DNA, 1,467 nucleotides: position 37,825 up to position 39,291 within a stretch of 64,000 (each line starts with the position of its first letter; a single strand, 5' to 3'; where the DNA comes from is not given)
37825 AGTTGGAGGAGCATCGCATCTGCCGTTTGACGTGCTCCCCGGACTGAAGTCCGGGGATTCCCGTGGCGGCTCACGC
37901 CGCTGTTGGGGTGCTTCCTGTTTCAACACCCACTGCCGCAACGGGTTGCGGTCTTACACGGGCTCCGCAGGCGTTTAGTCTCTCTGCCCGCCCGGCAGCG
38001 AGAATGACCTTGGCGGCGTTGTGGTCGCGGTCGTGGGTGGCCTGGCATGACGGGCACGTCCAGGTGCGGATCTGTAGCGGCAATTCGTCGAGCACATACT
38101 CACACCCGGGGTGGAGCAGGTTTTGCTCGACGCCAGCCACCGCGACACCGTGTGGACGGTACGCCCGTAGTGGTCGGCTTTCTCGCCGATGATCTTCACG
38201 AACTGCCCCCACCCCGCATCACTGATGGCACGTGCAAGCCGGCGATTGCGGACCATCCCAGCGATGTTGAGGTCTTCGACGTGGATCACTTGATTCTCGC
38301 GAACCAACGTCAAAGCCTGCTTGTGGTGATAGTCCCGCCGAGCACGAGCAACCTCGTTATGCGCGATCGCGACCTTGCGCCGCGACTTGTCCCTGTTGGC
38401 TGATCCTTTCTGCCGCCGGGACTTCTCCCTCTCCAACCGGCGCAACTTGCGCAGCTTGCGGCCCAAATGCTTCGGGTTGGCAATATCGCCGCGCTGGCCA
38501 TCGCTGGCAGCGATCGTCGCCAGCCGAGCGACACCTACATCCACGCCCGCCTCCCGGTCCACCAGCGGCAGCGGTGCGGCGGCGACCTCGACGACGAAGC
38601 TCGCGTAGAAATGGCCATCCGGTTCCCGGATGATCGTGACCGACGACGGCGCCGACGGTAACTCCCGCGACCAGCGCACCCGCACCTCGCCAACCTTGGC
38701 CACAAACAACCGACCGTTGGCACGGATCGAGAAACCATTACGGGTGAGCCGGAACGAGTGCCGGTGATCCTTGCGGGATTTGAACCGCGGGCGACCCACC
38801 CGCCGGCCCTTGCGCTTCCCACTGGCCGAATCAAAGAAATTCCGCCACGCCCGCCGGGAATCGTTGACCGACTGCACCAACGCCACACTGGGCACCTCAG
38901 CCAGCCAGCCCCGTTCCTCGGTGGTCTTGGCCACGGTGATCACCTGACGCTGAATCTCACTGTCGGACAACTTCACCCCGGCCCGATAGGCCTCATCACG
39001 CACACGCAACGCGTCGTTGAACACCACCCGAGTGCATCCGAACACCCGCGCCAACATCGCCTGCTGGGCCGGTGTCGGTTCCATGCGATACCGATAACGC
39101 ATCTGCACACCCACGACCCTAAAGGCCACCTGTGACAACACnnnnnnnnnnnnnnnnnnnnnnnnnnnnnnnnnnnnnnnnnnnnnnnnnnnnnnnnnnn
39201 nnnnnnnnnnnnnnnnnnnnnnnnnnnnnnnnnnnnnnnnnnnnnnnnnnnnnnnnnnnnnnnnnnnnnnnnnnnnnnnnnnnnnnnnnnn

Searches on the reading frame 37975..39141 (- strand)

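Call 62: search_protein_families(library=pfam, proteins=[window:37975-39141:-], max_evalue=0.001)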
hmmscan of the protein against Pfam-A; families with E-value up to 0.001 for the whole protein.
window:37975-39141:- (388 aa): 3 families
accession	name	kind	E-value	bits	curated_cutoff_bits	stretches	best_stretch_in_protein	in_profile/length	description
PF01385.25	OrfB_IS605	-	8.8e-24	84.5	30.5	1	182-299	2-119/120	Probable transposase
PF12323.14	HTH_OrfB_IS605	-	7.3e-16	57.8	21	1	14-55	4-45/47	Helix-turn-helix domain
PF07282.18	Cas12f1-like_TNB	-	2.7e-07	31.1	26.3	1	311-348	1-37/60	Cas12f1-like, TNB domain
